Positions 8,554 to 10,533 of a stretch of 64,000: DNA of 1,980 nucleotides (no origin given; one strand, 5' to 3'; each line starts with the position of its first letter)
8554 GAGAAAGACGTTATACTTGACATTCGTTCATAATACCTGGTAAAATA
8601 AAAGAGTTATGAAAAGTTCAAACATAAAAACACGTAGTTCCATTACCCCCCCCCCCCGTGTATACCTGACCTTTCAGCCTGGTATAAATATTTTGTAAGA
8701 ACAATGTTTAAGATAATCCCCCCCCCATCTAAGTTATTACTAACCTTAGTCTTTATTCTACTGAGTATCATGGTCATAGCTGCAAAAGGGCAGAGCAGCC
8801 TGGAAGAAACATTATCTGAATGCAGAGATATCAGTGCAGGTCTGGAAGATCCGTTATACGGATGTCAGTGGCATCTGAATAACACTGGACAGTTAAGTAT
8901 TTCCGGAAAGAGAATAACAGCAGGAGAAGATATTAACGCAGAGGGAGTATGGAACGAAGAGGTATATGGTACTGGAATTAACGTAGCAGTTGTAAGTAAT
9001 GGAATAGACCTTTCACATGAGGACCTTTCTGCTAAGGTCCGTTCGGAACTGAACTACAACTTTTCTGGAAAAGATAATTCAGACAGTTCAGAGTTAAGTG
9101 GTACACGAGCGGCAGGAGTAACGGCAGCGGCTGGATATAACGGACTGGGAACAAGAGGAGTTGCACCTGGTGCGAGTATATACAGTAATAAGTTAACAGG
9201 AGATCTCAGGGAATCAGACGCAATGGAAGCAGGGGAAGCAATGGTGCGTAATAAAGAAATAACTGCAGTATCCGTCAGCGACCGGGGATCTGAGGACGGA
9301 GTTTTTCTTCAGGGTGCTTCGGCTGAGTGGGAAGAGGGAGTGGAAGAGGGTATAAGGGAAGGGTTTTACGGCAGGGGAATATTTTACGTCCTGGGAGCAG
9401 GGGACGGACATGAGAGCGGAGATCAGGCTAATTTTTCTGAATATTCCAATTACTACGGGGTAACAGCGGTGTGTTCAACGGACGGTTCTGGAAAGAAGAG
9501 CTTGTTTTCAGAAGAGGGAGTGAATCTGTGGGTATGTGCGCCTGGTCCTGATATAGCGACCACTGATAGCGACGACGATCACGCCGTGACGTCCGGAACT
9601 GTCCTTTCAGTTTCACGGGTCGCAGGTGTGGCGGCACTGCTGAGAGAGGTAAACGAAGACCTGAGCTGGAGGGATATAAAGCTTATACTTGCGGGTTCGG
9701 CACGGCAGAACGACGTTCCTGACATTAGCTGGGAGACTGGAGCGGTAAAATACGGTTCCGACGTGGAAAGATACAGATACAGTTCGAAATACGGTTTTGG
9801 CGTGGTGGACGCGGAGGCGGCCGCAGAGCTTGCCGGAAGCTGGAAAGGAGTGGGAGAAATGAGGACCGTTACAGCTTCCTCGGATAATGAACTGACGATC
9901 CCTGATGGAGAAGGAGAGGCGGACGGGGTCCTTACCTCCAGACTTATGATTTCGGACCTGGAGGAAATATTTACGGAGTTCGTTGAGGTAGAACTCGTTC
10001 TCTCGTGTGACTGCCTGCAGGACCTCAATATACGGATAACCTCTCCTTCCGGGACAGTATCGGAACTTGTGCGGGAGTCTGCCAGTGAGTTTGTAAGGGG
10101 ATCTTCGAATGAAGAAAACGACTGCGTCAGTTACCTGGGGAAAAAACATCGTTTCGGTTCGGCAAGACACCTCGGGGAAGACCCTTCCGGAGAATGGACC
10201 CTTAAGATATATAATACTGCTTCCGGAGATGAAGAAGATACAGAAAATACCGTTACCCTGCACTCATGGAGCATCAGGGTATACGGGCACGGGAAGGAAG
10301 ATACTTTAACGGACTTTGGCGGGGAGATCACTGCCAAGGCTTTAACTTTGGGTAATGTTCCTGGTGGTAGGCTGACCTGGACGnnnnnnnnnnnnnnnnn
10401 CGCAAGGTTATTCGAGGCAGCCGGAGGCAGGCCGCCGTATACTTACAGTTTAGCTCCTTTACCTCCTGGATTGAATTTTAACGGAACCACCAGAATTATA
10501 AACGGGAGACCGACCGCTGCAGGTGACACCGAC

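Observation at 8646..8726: Poly-C tracts in the 5' UTR (C12) and at codons 5-8 (C9) of paralog 1: candidate slipped-strand phase-variation switch, currently ON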

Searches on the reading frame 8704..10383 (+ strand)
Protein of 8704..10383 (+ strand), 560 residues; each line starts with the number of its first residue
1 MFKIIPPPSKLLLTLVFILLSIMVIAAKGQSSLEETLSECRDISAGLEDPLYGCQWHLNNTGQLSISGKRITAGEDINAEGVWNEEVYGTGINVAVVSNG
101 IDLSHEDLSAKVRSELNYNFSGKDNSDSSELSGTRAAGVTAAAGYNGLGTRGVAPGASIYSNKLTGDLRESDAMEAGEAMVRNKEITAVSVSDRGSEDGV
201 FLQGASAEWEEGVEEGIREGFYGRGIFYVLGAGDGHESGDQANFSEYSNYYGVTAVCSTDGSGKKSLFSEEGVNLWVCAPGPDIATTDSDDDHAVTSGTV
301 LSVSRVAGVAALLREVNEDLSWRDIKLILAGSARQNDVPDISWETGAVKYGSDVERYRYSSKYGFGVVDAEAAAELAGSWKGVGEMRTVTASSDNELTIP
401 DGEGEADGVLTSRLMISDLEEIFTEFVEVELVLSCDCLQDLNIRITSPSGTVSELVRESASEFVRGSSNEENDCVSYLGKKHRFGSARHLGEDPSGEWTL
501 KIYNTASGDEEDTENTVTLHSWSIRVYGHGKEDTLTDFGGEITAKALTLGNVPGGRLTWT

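Call 15: find_homologous_proteins(query=window:8704-10383:+)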
Query window:8704-10383:+ (560 aa): 775 proteins with E <= 0.001 among 8000 candidates; the best 120 are listed.
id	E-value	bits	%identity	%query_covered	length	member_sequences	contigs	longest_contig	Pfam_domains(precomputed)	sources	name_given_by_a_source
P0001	1.2e-255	868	78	94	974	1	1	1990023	PF05345.19,PF01483.28,PF00082.28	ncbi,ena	-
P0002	5.3e-237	806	76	90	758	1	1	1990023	PF05345.19,PF01483.28,PF00082.28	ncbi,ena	-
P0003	3.1e-235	800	73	93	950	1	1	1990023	PF05345.19,PF01483.28,PF00082.28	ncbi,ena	-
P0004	4.8e-230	783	79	85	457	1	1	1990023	PF01483.28,PF00082.28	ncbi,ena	-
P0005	1.7e-207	709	72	84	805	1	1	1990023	PF17963.8,PF05345.19,PF01483.28,PF00082.28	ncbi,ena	-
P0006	4.1e-170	585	55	99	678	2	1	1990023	PF05345.19,PF01483.28,PF00082.28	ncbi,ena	-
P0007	9.3e-170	584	55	96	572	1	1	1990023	PF01483.28,PF00082.28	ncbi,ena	-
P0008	2.4e-169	583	78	64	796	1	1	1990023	PF17963.8,PF05345.19,PF01483.28,PF00082.28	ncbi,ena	-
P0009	3.5e-166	572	57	91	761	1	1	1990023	PF05345.19,PF01483.28,PF00082.28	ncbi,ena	-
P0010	9.6e-162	558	55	94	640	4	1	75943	PF01483.28,PF00082.28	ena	-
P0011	1.3e-160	554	55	91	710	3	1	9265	PF01483.28,PF00082.28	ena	-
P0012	1.6e-157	544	54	92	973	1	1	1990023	PF05345.19,PF01483.28,PF00082.28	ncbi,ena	-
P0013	9.2e-156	538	54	92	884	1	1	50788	PF05345.19,PF01483.28,PF00082.28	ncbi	-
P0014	1.4e-155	537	55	91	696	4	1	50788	PF01483.28,PF00082.28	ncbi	-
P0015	3.2e-154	533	52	93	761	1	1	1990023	PF05345.19,PF01483.28,PF00082.28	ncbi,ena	-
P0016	2.1e-148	514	52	93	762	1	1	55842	PF05345.19,PF01483.28,PF00082.28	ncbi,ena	-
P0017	1.3e-141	491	53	87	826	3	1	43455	PF05345.19,PF01483.28,PF00082.28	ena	-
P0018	3.4e-135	470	50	90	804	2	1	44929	PF05345.19,PF01483.28,PF00082.28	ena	-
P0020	3.6e-134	467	50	90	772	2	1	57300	PF05345.19,PF01483.28,PF00082.28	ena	-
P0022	1.7e-133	464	56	77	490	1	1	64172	PF01483.28,PF00082.28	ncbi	-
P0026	8.9e-133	462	49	92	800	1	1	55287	PF05345.19,PF01483.28,PF00082.28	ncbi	-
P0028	1.2e-131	458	51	88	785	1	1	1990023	PF05345.19,PF01483.28,PF00082.28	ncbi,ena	-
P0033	2.9e-116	408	56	64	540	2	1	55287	PF00082.28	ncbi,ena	-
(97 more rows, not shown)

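Call 16: find_encoding_contigs(protein=P0004, flank=3000, max_places=3)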
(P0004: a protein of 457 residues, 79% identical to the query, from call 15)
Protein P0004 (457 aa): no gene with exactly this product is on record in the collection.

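Call 17: list_cluster_members(proteins=[P0001, P0004, P0006, P0013, P0010])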
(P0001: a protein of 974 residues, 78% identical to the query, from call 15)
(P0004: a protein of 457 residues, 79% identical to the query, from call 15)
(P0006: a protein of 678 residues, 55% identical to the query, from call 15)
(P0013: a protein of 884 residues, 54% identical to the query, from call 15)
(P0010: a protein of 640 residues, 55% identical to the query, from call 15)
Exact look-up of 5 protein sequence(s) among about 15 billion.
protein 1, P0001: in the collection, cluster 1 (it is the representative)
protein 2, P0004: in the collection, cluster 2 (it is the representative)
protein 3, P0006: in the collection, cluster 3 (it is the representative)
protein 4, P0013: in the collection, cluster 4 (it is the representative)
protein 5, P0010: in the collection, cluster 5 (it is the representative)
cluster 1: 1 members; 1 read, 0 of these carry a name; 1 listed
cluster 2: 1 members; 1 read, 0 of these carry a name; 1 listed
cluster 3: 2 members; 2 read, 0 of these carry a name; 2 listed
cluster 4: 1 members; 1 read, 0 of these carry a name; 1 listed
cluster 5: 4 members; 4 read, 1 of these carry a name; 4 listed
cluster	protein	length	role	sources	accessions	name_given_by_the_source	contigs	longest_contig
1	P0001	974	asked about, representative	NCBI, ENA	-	-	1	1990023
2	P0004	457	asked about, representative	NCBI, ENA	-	-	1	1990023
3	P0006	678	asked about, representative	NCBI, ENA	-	-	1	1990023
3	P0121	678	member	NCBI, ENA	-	-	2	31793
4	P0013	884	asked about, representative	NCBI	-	-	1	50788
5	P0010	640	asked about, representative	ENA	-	-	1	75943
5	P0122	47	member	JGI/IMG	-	cysteinyl-tRNA synthetase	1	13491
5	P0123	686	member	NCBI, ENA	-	-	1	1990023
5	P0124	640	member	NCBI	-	-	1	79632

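Call 20: find_related_loci(query=A1, collection=genome_contigs, flank=2500)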
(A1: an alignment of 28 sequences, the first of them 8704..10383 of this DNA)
Query A1 (560 aa) in genome_contigs; peptide patterns used: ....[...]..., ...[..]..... (x = any residue, [..] = any of these).
175 stretches matched a pattern; 135 encode a relative of the query (tblastn E <= 1e-3); the best 80 are kept; 80 distinct loci.
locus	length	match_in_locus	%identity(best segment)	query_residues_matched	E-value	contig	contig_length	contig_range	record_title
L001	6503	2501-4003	44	37-547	6e-114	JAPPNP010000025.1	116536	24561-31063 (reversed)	MAG: Chloroflexota bacterium isolate RHO3_bin_74 NODE_392_length_116536_cov_22.899460, whole genome shotgun sequence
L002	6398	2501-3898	44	47-529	5e-112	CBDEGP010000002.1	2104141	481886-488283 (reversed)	MAG: Dehalococcoidia bacterium isolate d5c63d68-82bf-4002-88ac-25e9112c7103 genome assembly, contig: contig_2, whole gen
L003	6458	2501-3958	42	37-529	1e-111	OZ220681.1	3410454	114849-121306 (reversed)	MAG: Dehalococcoidia bacterium isolate b3870ce4-b2c0-4886-bd94-d5608d47d969 genome assembly, chromosome: 1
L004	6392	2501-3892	43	49-529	5e-111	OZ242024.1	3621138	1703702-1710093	MAG: Dehalococcoidia bacterium isolate d43f8009-68d3-414f-887a-1f958e937587 genome assembly, chromosome: 1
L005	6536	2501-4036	41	3-529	7e-111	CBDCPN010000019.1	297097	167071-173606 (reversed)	MAG: Dehalococcoidia bacterium isolate 77b6deb3-c992-4f46-a2a9-38a77cc1bbdf genome assembly, contig: contig_19, whole ge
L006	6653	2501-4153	40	25-543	2e-110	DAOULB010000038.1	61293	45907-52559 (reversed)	MAG TPA_asm: Dehalococcoidia bacterium isolate S8_378 317348, whole genome shotgun sequence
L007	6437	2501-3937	42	37-530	3e-110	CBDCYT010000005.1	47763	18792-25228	MAG: Dehalococcoidia bacterium isolate b3e3ad07-64b9-47c7-ad82-6c21615a0932 genome assembly, contig: contig_5, whole gen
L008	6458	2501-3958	41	33-529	8e-110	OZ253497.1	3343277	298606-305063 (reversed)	MAG: Dehalococcoidia bacterium isolate 26888d32-e7c5-4b4d-ad7e-377fcaf888ab genome assembly, chromosome: 1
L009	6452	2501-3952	42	33-529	2e-109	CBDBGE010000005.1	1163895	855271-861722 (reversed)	MAG: Dehalococcoidia bacterium isolate cbf7c279-2744-4af4-98a5-7b2d7e2e1d30 genome assembly, contig: contig_5, whole gen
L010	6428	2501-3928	41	49-555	4e-109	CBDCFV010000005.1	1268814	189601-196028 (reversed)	MAG: Dehalococcoidia bacterium isolate 9c3c1ea3-44c0-4b18-a908-b6ba16db4234 genome assembly, contig: contig_5, whole gen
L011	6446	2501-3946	43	34-530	4e-109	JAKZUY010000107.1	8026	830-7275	MAG: Dehalococcoidia bacterium isolate Langseth_MAG_00097 Langseth_MAG_00097_000000000107, whole genome shotgun sequence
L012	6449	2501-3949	43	39-531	8e-109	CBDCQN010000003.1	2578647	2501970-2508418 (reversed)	MAG: Dehalococcoidia bacterium isolate 997938ad-5f2c-4502-9bad-db81906396c3 genome assembly, contig: contig_3, whole gen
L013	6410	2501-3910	42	37-529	6e-109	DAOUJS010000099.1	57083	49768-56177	MAG TPA_asm: Dehalococcoidia bacterium isolate S34_277 k113_295071, whole genome shotgun sequence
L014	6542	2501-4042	40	1-529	1e-108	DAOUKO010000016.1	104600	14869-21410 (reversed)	MAG TPA_asm: Dehalococcoidia bacterium isolate S7_336 k113_2495751, whole genome shotgun sequence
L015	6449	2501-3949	43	39-531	6e-109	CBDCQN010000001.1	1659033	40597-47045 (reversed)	MAG: Dehalococcoidia bacterium isolate 997938ad-5f2c-4502-9bad-db81906396c3 genome assembly, contig: contig_1, whole gen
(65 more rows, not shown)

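Call 23: find_encoding_contigs(protein=P0017, flank=10000, max_places=5)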
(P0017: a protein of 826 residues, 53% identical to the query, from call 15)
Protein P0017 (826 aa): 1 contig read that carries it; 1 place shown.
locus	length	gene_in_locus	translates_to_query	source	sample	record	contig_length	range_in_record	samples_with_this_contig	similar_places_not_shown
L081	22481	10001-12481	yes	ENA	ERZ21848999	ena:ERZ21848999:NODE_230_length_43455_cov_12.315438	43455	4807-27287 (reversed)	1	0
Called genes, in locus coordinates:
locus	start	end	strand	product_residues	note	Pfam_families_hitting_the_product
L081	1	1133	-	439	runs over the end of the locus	PF09376:NurA (weak)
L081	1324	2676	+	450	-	PF03448:MgtE_N, PF00571:CBS (weak), PF01769:MgtE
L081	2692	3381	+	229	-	PF11967:RecO_N, PF02565:RecO_C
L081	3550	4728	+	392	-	PF01960:ArgJ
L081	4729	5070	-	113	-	-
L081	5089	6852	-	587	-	PF03601:Cons_hypoth698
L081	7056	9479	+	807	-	PF02190:LON_substr_bdg, PF00004:AAA, PF07728:AAA_5, PF22667:Lon_lid, PF05362:Lon_C, PF13541:ChlI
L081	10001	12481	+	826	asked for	PF00082:Peptidase_S8, PF01483:P_proprotein, PF05345:He_PIG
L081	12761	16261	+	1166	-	PF02811:PHP, PF07733:DNA_pol3_alpha, PF17657:DNA_pol3_finger, PF14579:HHH_6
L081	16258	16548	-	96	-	PF09876:DUF2103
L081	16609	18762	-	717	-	PF00580:UvrD-helicase, PF01443:Viral_helicase1 (faint), PF13245:AAA_19, PF13604:AAA_30 (faint), PF13361:UvrD_C, PF13538:UvrD_C_2, PF21196:PcrA_UvrD_tudor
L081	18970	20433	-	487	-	PF01425:Amidase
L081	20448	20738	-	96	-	PF02686:GatC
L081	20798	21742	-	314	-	PF02951:GSH-S_N, PF02955:GSH-S_ATP, PF08443:RimK, PF14398:ATPgrasp_YheCD (faint)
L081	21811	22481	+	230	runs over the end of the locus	-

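Call 28: find_encoding_contigs(protein=P0013, flank=10000, max_places=5)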
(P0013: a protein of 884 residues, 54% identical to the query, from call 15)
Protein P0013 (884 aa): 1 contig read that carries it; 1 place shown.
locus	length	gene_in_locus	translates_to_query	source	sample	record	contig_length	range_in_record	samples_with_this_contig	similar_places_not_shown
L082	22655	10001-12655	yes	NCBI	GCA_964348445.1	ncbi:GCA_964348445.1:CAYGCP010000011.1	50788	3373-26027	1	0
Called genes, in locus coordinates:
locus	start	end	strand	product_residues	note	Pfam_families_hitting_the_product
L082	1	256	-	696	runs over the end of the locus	PF00082:Peptidase_S8, PF01483:P_proprotein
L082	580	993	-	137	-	PF07282:Cas12f1-like_TNB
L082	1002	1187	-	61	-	-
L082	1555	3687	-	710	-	PF00082:Peptidase_S8, PF01483:P_proprotein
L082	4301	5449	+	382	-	PF04339:FemAB_like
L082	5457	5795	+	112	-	PF02617:ClpS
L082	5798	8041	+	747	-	PF02861:Clp_N, PF05621:TniB (weak), PF00004:AAA, PF17871:AAA_lid_9, PF07724:AAA_2, PF00004:AAA, PF07728:AAA_5, PF10431:ClpB_D2-small, +8 more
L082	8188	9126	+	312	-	PF03061:4HBT, PF13279:4HBT_2 (faint), PF03061:4HBT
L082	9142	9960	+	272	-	PF01177:Asp_Glu_race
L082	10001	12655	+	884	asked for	PF00082:Peptidase_S8, PF01483:P_proprotein, PF05345:He_PIG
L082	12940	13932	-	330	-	PF01012:ETF, PF00766:ETF_alpha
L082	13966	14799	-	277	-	PF01012:ETF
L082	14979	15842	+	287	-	PF00892:EamA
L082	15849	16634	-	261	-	PF00459:Inositol_P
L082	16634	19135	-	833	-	PF07715:Plug, PF00593:TonB_dep_Rec_b-barrel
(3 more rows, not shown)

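Call 29: find_encoding_contigs(protein=P0026, flank=10000, max_places=5)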
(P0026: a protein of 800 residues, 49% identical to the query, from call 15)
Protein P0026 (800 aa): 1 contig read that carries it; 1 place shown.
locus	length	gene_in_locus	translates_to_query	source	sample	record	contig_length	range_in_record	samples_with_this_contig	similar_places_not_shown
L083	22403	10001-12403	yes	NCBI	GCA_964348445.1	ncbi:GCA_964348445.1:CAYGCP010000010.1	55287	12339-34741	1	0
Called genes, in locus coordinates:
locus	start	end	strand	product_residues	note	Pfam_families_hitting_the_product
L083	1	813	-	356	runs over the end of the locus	PF00180:Iso_dh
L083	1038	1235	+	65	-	-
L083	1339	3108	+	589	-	PF13431:TPR_17 (faint), PF13181:TPR_8 (faint), PF13424:TPR_12 (faint), PF13428:TPR_14 (faint), PF13432:TPR_16 (faint), PF00515:TPR_1 (weak), PF07719:TPR_2 (weak), PF13374:TPR_10 (faint)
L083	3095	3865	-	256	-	PF10370:Rv2993c-like_N, PF01557:FAA_hydrolase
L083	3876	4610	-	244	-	PF01416:PseudoU_synth_1, PF10105:DUF2344 (weak), PF01416:PseudoU_synth_1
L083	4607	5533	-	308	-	PF00528:BPD_transp_1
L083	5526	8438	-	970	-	PF07705:CARDB (faint), PF00595:PDZ, PF13180:PDZ_2 (weak), PF17820:PDZ_6 (weak), PF03572:Peptidase_S41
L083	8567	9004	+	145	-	PF13441:Gly-zipper_YMGG, PF05433:Rick_17kDa_Anti (weak)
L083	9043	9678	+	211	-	PF02517:Rce1-like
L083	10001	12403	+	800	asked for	PF00082:Peptidase_S8, PF01483:P_proprotein, PF05345:He_PIG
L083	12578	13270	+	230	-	PF01066:CDP-OH_P_transf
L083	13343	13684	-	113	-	PF01245:Ribosomal_L19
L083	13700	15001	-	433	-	PF01746:tRNA_m1G_MT, PF09936:Methyltrn_RNA_4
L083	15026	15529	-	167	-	PF01782:RimM, PF05239:PRC, PF24986:PRC_RimM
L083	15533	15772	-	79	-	PF13083:KH_KhpA-B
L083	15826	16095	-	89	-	PF00886:Ribosomal_S16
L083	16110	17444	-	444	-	PF02881:SRP54_N, PF00448:SRP54, PF02978:SRP_SPB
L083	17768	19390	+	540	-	PF00082:Peptidase_S8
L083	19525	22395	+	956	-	PF01483:P_proprotein, PF17963:Big_9 (faint), PF19116:DUF5801 (faint), PF05345:He_PIG, PF06486:DUF1093 (faint), PF23237:HYR_4C (faint), PF13442:Cytochrome_CBB3 (faint), PF05345:He_PIG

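Call 44: find_encoding_contigs(protein=P0124, flank=10000, max_places=3)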
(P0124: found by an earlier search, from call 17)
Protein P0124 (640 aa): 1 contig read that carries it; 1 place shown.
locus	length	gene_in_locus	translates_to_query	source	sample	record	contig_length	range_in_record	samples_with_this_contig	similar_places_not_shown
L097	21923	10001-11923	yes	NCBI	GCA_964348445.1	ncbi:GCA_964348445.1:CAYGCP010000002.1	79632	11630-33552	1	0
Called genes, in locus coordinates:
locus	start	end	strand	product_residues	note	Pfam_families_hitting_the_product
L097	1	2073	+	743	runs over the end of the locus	PF00324:AA_permease, PF13520:AA_permease_2, PF00582:Usp (faint)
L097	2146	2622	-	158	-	PF02542:YgbB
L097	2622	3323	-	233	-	PF01128:IspD, PF12804:NTP_transf_3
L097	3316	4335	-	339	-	PF01850:PIN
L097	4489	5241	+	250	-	PF00753:Lactamase_B, PF23023:Anti-Pycsar_Apyc1, PF12706:Lactamase_B_2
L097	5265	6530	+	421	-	PF00206:Lyase_1, PF10397:ADSL_C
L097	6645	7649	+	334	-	PF13462:Thioredoxin_4, PF01323:DSBA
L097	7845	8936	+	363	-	PF01075:Glyco_transf_9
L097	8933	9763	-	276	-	PF23023:Anti-Pycsar_Apyc1, PF00753:Lactamase_B, PF12706:Lactamase_B_2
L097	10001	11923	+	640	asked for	PF00082:Peptidase_S8, PF01483:P_proprotein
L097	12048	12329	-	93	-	-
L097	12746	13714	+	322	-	PF04055:Radical_SAM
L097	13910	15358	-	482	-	PF00133:tRNA-synt_1 (faint), PF01921:tRNA-synt_1f (faint), PF01406:tRNA-synt_1e, PF09334:tRNA-synt_1g, PF09190:DALR_2, PF23493:CysS_C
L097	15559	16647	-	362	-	PF13557:Phenol_MetA_deg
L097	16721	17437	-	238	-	PF13411:MerR_1 (weak)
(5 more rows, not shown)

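Call 45: find_encoding_contigs(protein=P0010, flank=10000, max_places=3)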
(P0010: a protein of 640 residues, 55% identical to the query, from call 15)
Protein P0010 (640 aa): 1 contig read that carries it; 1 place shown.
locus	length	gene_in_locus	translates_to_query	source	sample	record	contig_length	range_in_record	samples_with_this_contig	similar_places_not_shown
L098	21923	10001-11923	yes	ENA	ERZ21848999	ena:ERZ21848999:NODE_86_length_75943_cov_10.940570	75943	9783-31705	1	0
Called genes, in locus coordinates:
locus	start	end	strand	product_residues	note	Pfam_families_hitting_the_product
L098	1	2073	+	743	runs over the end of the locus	PF00324:AA_permease, PF13520:AA_permease_2, PF00582:Usp (faint)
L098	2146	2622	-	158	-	PF02542:YgbB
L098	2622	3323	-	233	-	PF01128:IspD, PF12804:NTP_transf_3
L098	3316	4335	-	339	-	PF01850:PIN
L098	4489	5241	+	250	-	PF00753:Lactamase_B, PF23023:Anti-Pycsar_Apyc1, PF12706:Lactamase_B_2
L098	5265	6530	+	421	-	PF00206:Lyase_1, PF10397:ADSL_C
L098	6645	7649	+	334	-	PF13462:Thioredoxin_4, PF01323:DSBA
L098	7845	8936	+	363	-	PF01075:Glyco_transf_9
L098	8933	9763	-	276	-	PF23023:Anti-Pycsar_Apyc1, PF00753:Lactamase_B, PF12706:Lactamase_B_2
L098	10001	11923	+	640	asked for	PF00082:Peptidase_S8, PF01483:P_proprotein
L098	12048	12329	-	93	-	-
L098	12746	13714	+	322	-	PF04055:Radical_SAM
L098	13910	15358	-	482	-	PF00133:tRNA-synt_1 (faint), PF01921:tRNA-synt_1f (faint), PF01406:tRNA-synt_1e, PF09334:tRNA-synt_1g, PF09190:DALR_2, PF23493:CysS_C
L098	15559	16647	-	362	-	PF13557:Phenol_MetA_deg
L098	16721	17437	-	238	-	PF13411:MerR_1 (weak)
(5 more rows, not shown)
